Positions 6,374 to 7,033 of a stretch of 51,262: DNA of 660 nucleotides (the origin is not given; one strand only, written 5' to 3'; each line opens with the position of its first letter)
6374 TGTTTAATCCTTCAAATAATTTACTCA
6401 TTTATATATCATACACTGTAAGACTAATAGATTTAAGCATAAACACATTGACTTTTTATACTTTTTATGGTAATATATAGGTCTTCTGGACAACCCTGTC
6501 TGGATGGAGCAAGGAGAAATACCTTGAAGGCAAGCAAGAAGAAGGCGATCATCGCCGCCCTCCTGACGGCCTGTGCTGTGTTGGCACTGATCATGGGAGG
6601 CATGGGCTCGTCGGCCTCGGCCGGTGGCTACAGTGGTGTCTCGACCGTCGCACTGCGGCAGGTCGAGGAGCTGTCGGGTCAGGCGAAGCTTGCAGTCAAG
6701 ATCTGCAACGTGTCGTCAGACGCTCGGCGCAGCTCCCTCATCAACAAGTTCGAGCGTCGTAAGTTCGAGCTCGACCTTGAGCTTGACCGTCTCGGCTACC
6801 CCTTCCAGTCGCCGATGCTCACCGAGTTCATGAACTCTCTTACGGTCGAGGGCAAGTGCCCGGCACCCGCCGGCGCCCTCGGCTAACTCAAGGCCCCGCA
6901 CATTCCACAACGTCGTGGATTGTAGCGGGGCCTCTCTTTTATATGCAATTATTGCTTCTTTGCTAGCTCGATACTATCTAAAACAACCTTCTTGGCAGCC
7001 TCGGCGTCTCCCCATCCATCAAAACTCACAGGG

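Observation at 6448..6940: Sharply bounded high-GC island encoding a small signal-peptide protein behind an AT-rich promoter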

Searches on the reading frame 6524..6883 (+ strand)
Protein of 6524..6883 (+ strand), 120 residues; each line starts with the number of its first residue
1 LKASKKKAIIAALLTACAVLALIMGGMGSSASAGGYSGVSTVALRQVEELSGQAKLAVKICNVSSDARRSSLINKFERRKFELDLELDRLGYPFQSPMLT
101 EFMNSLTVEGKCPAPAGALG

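Call 8: search_protein_families(library=pfam, proteins=[window:6524-6883:+], max_evalue=10)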
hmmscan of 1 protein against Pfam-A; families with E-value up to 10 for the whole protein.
seq(120 aa): 1 family
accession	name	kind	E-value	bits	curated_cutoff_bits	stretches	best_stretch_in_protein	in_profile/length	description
PF09716.15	ETRAMP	-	0.82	10.2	29.1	1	3-28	49-74/81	Malarial early transcribed membrane protein (ETRAMP)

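Call 9: search_protein_families(library=ncbifam, proteins=[window:6524-6883:+], max_evalue=10)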
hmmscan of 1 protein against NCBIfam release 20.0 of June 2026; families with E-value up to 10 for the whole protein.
seq(120 aa): 0 families

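Call 10: find_homologous_proteins(query=window:6524-6883:+, max_evalue=0.01)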
Query seq(120 aa) (120 aa): 10 proteins with E <= 0.01 among 88 candidates.
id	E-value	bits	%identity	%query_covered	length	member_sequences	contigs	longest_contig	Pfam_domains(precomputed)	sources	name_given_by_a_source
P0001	9.5e-69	246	100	100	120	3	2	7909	-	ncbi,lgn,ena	-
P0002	5.4e-57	209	85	98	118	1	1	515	-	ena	-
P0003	9.7e-57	208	84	89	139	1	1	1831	-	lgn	-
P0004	6.6e-56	205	83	100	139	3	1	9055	-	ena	-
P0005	4.0e-52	193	79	100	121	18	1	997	-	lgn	-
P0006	1.5e-50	188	79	89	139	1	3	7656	-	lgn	-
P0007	2.1e-50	187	76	98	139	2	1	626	-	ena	-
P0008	1.4e-49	185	76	98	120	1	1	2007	-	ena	-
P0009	1.5e-46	175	71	98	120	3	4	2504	-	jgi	jgi:hypothetical protein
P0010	1.9e-45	171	70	98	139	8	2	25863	-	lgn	-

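Call 12: find_encoding_contigs(protein=P0010, flank=6000, max_places=4)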
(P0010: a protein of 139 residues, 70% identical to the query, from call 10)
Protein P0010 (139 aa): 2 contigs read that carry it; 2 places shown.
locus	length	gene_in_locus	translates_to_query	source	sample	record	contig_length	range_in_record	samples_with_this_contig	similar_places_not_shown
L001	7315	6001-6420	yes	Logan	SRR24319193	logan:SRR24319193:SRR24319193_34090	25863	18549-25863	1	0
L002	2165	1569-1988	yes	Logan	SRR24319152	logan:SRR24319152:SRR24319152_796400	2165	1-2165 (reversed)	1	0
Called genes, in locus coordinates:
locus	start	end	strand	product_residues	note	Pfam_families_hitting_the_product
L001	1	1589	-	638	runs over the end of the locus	PF01841:Transglut_core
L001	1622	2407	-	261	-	PF00398:RrnaAD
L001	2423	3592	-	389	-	PF03990:DUF348 (weak), PF07501:G5, PF06737:Transglycosylas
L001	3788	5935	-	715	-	PF00580:UvrD-helicase, PF01443:Viral_helicase1 (faint), PF13245:AAA_19, PF13604:AAA_30 (faint), PF13361:UvrD_C, PF13538:UvrD_C_2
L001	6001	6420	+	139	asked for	-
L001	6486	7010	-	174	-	PF00719:Pyrophosphatase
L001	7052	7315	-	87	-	?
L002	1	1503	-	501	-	?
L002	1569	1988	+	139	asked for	-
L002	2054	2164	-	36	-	?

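Call 13: find_encoding_contigs(protein=P0004, flank=6000, max_places=4)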
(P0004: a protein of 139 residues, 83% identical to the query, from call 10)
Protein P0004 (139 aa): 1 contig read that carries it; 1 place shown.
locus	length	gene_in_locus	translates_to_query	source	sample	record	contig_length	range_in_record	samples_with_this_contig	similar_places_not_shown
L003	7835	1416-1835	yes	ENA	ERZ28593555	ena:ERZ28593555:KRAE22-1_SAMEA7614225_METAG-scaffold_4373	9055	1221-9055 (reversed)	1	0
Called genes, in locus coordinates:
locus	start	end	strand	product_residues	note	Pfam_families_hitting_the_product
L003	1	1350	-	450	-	?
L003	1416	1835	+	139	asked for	-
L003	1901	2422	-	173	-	PF00719:Pyrophosphatase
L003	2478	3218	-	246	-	PF00121:TIM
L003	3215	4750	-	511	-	PF00224:PK, PF03328:HpcH_HpaI (weak), PF02887:PK_C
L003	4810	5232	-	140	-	-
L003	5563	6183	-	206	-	-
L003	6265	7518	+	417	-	PF13660:DUF4147, PF05161:MOFRL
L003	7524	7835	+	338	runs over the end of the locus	PF00389:2-Hacid_dh, PF02826:2-Hacid_dh_C, PF00670:AdoHcyase_NAD (weak)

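Call 15: find_encoding_contigs(protein=P0006, flank=4000, max_places=4)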
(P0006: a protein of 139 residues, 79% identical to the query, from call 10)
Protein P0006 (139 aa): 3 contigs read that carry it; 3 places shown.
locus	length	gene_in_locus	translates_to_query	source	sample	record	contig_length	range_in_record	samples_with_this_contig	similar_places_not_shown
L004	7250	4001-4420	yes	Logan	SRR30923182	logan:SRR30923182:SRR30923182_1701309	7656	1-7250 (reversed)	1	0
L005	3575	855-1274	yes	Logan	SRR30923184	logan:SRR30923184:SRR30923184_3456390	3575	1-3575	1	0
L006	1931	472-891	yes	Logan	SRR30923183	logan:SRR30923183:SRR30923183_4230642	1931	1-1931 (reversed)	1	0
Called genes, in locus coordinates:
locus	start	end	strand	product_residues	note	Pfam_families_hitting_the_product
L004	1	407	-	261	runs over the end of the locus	PF00398:RrnaAD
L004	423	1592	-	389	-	PF03990:DUF348, PF07501:G5, PF06737:Transglycosylas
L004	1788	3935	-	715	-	PF00580:UvrD-helicase, PF01443:Viral_helicase1 (faint), PF13086:AAA_11 (faint), PF13245:AAA_19, PF13604:AAA_30 (faint), PF13361:UvrD_C, PF13538:UvrD_C_2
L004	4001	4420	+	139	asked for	-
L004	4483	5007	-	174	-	PF00719:Pyrophosphatase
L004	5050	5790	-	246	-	PF00121:TIM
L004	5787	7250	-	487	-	?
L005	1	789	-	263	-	?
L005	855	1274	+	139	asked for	-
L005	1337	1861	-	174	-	PF00719:Pyrophosphatase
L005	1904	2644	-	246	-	PF00121:TIM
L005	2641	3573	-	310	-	?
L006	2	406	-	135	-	?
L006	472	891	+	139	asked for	-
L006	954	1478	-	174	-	PF00719:Pyrophosphatase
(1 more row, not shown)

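Call 16: find_encoding_contigs(protein=P0009, flank=4000, max_places=4)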
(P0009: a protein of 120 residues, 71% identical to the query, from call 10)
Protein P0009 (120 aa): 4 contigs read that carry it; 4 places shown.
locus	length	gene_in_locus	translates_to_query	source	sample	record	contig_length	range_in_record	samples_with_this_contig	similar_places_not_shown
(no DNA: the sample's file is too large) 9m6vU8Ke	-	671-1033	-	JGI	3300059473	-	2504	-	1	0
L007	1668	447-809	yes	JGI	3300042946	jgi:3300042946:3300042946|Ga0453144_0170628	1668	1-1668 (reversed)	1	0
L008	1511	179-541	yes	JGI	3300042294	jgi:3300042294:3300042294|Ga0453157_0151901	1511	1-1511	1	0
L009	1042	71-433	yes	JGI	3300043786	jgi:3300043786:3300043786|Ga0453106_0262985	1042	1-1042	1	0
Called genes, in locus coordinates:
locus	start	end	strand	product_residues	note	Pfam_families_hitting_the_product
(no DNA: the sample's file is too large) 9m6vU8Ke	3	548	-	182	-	?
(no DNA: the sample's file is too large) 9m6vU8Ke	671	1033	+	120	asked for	-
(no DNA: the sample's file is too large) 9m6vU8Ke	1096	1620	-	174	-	PF00719:Pyrophosphatase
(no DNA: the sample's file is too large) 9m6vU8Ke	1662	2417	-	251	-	PF00121:TIM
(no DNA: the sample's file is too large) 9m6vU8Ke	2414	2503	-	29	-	?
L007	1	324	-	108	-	?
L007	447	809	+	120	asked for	-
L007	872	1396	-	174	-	PF00719:Pyrophosphatase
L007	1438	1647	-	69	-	PF00121:TIM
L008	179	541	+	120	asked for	-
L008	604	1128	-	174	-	PF00719:Pyrophosphatase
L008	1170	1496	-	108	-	PF00121:TIM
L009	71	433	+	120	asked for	-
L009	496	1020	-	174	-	PF00719:Pyrophosphatase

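Call 19: find_related_loci(query=A1, collection=genome_contigs, flank=6000)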
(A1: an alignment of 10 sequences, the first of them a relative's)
Query A1 (120 aa) in genome_contigs; peptide patterns used: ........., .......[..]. (x = any residue, [..] = any of these).
85 stretches matched a pattern; 2 encode a relative of the query (tblastn E <= 1e-3); 2 distinct loci.
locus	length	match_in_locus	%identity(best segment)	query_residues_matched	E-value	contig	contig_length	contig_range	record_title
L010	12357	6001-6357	72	4-120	2e-55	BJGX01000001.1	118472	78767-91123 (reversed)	Candidatus Saccharibacteria bacterium LBMAG_Ca.Saccharibacteria_epi.bin1 DNA, sequence01, whole genome shotgun sequence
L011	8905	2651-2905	52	28-112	1e-24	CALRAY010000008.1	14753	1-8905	MAG: Patescibacteria group bacterium UBA4664 isolate MiE-16apr19-257 genome assembly, contig: MiE-16apr19-C8122, whole g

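Call 27: search_protein_representatives(alignment_id=A1)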
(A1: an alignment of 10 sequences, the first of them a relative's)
Query: 10 sequences, 139 profile positions. Proteins with E-value up to 0.001 (for the whole library): 5; up to 1e-10: 3; up to 1e-30: 1. The best 5 are listed.
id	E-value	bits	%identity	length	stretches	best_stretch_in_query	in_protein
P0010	3.0e-75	267.0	-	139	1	1-139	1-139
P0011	1.6e-28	115.6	-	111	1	21-132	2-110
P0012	1.8e-14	70.1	-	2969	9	25-75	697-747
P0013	6.0e-04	36.0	-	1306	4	42-73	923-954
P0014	7.5e-04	35.7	-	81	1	30-110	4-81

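Call 33: find_related_loci(query=A1, collection=metagenome_contigs, flank=3000)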
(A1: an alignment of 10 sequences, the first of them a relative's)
Query A1 (120 aa) in metagenome_contigs; peptide patterns used: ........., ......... (x = any residue, [..] = any of these).
118 stretches matched a pattern; 4 encode a relative of the query (tblastn E <= 1e-3); 4 distinct loci.
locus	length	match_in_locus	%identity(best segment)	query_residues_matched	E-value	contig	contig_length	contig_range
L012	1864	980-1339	99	1-120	1e-80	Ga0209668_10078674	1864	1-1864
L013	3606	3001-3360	83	1-120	4e-64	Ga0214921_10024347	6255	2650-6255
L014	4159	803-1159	72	4-120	1e-55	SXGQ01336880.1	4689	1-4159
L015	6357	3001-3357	75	4-120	2e-49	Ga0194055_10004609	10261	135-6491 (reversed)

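Call 34: find_encoding_contigs(protein=P0003, flank=3000, max_places=2)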
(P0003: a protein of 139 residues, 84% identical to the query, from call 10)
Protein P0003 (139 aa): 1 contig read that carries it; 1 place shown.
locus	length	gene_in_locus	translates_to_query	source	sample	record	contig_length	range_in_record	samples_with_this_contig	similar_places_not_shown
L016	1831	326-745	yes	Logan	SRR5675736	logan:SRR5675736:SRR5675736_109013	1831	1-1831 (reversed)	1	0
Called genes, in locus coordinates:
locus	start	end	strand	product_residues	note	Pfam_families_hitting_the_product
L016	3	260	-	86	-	?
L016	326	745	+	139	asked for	-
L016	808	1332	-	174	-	PF00719:Pyrophosphatase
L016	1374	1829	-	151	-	?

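Call 35: find_encoding_contigs(protein=P0008, flank=3000, max_places=2)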
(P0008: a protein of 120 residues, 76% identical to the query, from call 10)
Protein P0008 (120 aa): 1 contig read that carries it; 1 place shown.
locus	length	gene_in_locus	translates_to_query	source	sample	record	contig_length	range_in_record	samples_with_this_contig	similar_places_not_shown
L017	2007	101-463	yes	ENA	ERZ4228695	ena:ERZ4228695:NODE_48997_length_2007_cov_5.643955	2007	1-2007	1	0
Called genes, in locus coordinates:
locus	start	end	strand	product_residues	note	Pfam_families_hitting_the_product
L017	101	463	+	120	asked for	-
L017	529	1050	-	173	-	PF00719:Pyrophosphatase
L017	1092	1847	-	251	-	PF00121:TIM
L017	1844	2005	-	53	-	?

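Call 36: find_encoding_contigs(protein=P0005, flank=3000, max_places=2)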
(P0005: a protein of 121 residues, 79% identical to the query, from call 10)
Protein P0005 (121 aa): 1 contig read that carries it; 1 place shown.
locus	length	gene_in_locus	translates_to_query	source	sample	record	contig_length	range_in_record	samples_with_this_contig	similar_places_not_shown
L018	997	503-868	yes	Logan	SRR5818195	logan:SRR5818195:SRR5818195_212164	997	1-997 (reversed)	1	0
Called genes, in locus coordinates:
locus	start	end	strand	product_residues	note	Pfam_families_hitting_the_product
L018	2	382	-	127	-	?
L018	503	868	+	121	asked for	-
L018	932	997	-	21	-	?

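Call 44: find_related_loci(query=A1, collection=viral_contigs, flank=5000)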
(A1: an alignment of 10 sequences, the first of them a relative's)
Query A1 (120 aa) in viral_contigs; peptide patterns used: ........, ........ (x = any residue, [..] = any of these).
32 stretches matched a pattern, but none encodes a relative of the query by tblastn (E <= 1e-3).

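Call 49: predict_structure(alignment_id=A3)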
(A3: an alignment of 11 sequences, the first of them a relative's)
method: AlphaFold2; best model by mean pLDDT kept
length: 120 residues; sequences in the alignment: 11
mean_pLDDT: 67.6   pTM: 0.52
mean pLDDT of the five models: 67.6, 67.4, 66.8, 66.3, 66.2
residues with pLDDT >= 90: 3; 70-90: 66; 50-70: 19; < 50: 32
segments of 3 or more residues with pLDDT < 50: 1-8, 10-14, 25-38
pLDDT, mean of each block of 10 residues (from residue 1): 45 50 43 41 70 84 86 88 83 78 81 62
secondary structure, 60 per line:
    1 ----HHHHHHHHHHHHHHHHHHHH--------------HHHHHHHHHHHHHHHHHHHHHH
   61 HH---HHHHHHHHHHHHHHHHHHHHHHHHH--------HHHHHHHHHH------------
elements in order: H5-24 H39-62 H66-90 H99-108
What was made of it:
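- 6524..6622 (+): Signal peptide, residues 1-33: a Lys-rich n-region, a hydrophobic region of about 19 residues, and the c-region SSASA, with predicted signal peptidase I cleavage at ASA|GG. AlphaFold2 predicts a helix at residues 5-24 followed by a disordered linker (call 49).
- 6623..6883 (+): Mature domain of 87 aa: three helices (residues 39-62, 66-90, 99-108) and two invariant cysteines (C61, C112). The variable patches are residues 63-76 and 93-108. AlphaFold2 core pLDDT is 78-88 (call 49).
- The transcription start site, signal-peptide cleavage, disulfide bond and export are all inferred from sequence and a medium-confidence AlphaFold2 model (mean pLDDT 68, call 49).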

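Call 52: fold_search(model_id=the predicted structure, library=pdb)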
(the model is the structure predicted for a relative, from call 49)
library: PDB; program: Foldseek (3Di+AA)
matches with E <= 10: 153; with E <= 0.001: 0
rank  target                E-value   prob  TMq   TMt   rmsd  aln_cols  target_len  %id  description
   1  1vcs_MODEL_1_A        6.0e-01  0.21  0.27  0.31  12.7        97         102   18  Solution Structure of RSGI RUH-009, an N-Terminal Domain of Vti1a [Mus musculus] (released 2005-05-03)
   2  9k7u_B                1.5e+00  0.66  0.33  0.70   4.6        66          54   14  Crystal structure of designed zinc-induced heterodimer Heter-Zn2-HEHE-22 (released 2025-10-29)
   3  8bsb_B                2.2e+00  0.33  0.39  0.29   7.7        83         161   16  Vc1313-LBD bound to D-lysine (released 2023-06-07)
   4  9cx7_D                2.5e+00  0.30  0.40  0.16   6.0        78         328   12  Native human GABAA receptor of beta3-alpha1-gamma2-beta3-alpha2 assembly (released 2025-01-22)
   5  5cfb_D                2.7e+00  0.28  0.39  0.16   6.5        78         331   12  Crystal Structure of Human Glycine Receptor alpha-3 Bound to Strychnine (released 2015-09-30)
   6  6uwz_C                2.7e+00  0.25  0.35  0.11   6.3        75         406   15  Cryo-EM structure of Torpedo acetylcholine receptor in complex with alpha-bungarotoxin (released 2020-04-15)
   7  9fg7_B                2.9e+00  0.30  0.40  0.16   5.4        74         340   11  Cryo-EM structure of the full-length alpha1beta3gamma2 GABA(A) receptor in complex with GABA in the short-lived symmet (released 2025-06-04)
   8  5i4q_B                2.9e+00  0.28  0.43  0.47   5.4        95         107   14  Contact-dependent inhibition system from Escherichia coli NC101 - ternary CdiA/CdiI/EF-Tu complex (domains 2 and 3) (released 2017-06-28)
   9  8byi_A                2.9e+00  0.28  0.37  0.15   6.5        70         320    8  Alvinella pompejana nicotinic acetylcholine receptor Alpo4 in complex with CHAPS(Alpo4_CHAPS) (released 2023-07-12)
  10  3j9w_AT               2.9e+00  0.08  0.30  0.36   6.6        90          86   12  Cryo-EM structure of the Bacillus subtilis MifM-stalled ribosome complex (released 2015-04-29)
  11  8st2_C                3.1e+00  0.25  0.38  0.14   6.4        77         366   12  The 3alpha2beta stoichiometry of human alpha4beta2 nicotinic acetylcholine receptor in complex with acetylcholine (released 2024-02-07)
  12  3k1s_B                3.1e+00  0.09  0.25  0.28   8.0        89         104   12  Crystal Structure of the PTS Cellobiose Specific Enzyme IIA from Bacillus anthracis (released 2009-10-13)
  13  7qne_B                3.3e+00  0.25  0.40  0.16   6.2        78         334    9  Cryo-EM structure of human full-length synaptic alpha1beta3gamma2 GABA(A)R in complex with Ro15-4513 and megabody Mb38 (released 2022-04-13)
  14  2qyw                  3.3e+00  0.14  0.32  0.39   8.0        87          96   16  Crystal structure of mouse vti1b Habc domain (released 2007-11-27)
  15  3r2q                  3.5e+00  0.11  0.33  0.22   8.4       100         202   11  Crystal Structure Analysis of yibF from E. Coli (released 2012-03-14)
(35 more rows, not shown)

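Call 58: find_homologous_proteins(query=P0011, max_evalue=0.01)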
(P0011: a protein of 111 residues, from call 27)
Query P0011 (111 aa): 1 proteins with E <= 0.01 among 141 candidates.
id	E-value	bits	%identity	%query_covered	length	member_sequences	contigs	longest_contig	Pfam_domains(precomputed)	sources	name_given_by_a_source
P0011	2.1e-62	225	100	100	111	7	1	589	-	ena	-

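Call 77: search_protein_families(library=phrogs, proteins=[P0001, P0011], max_evalue=1)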
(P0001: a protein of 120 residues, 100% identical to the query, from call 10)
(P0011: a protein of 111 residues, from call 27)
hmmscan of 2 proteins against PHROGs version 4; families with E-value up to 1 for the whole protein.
P0001 (120 aa): 1 family
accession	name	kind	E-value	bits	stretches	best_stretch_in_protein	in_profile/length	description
phrog_4712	-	lysis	0.0039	18.5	1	3-43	4-42/50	holin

P0011 (111 aa): 4 families
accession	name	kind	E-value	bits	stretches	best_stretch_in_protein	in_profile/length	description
phrog_23603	-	unknown function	0.087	14.3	1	3-22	4-23/78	-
phrog_19157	-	unknown function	0.17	12.8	1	4-38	2-36/162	-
phrog_28247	-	unknown function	0.2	12.9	1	51-71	13-33/45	-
phrog_13413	-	unknown function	0.47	11.8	1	62-90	80-108/161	-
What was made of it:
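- On Autonomous or non-autonomous mobile element (IS, MITE, integron cassette, prophage remnant): No PHROG or viral hit of substance was found (calls 44, 77).
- There is a weak PHROG holin hit over the N-terminal hydrophobic region, E = 0.004 (call 77).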

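Call 78: search_protein_families(library=padloc, proteins=[P0001, P0011], max_evalue=1)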
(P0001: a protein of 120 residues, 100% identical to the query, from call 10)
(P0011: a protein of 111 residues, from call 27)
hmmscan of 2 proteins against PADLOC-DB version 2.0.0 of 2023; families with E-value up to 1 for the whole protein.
P0001 (120 aa): 0 families

P0011 (111 aa): 0 families
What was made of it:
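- On Type I toxin-antitoxin module: PADLOC was negative (call 78).
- No PADLOC hit was found (call 78).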

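Call 79: search_dna_similar(query=P0001, collection=plasmids, mode=protein, max_evalue=0.1)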
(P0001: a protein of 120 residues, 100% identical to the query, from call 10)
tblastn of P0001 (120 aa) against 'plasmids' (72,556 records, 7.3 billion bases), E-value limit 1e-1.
No match.

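Call 80: search_dna_similar(query=P0001, collection=phages, mode=protein, max_evalue=0.1)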
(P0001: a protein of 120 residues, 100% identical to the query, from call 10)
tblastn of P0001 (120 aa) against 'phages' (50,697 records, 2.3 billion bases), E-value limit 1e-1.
No match.
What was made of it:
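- On Gene acquired from Actinomycetota (host): Phage, plasmid and viral-contig searches found none (calls 44, 79, 80).
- Viral contigs, phages and plasmids also gave nothing (calls 44, 79, 80).
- Tried and rejected: Searches of viral contigs, phage records and plasmid records for the protein gave nothing (calls 44, 79, 80).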

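Call 88: fold_search(model_id=the predicted structure, library=viral)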
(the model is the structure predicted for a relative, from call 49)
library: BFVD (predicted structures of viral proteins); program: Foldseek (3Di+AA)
matches with E <= 10: 304; with E <= 0.001: 0
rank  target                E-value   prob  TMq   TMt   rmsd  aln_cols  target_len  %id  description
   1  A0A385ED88            3.4e-01  0.41  0.37  0.38  16.5       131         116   19  Uncharacterized protein [Caulobacter phage CcrSC]
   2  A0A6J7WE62            4.7e-01  0.33  0.32  0.29  21.2       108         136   18  Uncharacterized protein [uncultured Caudovirales phage]
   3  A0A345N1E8            7.7e-01  0.33  0.36  0.40  15.5       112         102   13  (no name in the UniProt tables at hand)
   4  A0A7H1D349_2          8.2e-01  0.33  0.40  0.06  12.7       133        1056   16  RNA-directed RNA polymerase L [Frankliniella occidentalis associated peribunyavirus-like virus 2]
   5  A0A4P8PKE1            8.7e-01  0.16  0.28  0.19  11.3       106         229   16  DNA pilot protein [Blackfly microvirus SF02]
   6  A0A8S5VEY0            9.9e-01  0.41  0.45  0.16   5.9       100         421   10  Minor capsid protein [Siphoviridae sp. ctF2K4]
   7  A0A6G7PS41            9.9e-01  0.28  0.38  0.11  11.1       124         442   16  Uncharacterized protein [Gervais tombus-like virus]
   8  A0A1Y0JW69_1          1.1e+00  0.20  0.38  0.07   8.4       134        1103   12  (no name in the UniProt tables at hand)
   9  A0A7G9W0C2            1.1e+00  0.18  0.22  0.17  15.2        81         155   18  (no name in the UniProt tables at hand)
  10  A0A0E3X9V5            1.1e+00  0.15  0.27  0.27  15.8       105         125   12  Uncharacterized protein [Gordonia phage GordDuk1]
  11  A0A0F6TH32            1.1e+00  0.38  0.38  0.43   5.7        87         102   14  Uncharacterized protein [Sinorhizobium phage phiM9]
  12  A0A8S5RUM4            1.1e+00  0.23  0.29  0.35   8.2        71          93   11  (no name in the UniProt tables at hand)
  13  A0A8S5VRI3            1.2e+00  0.15  0.29  0.31   9.4       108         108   13  (no name in the UniProt tables at hand)
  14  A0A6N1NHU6            1.2e+00  0.13  0.27  0.08  12.6       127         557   12  Peptidase inhibitor I9 [Tupanvirus deep ocean]
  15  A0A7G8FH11            1.3e+00  0.11  0.29  0.14   9.6       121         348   12  (no name in the UniProt tables at hand)
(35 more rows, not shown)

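Call 90: search_solved_structures(query=A3, max_evalue=1)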
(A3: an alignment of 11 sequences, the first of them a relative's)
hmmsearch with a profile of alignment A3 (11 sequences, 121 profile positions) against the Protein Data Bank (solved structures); distinct sequences matched with E-value up to 1: 0.
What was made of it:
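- Tried and rejected: A PDB sequence profile search gave nothing (call 90).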
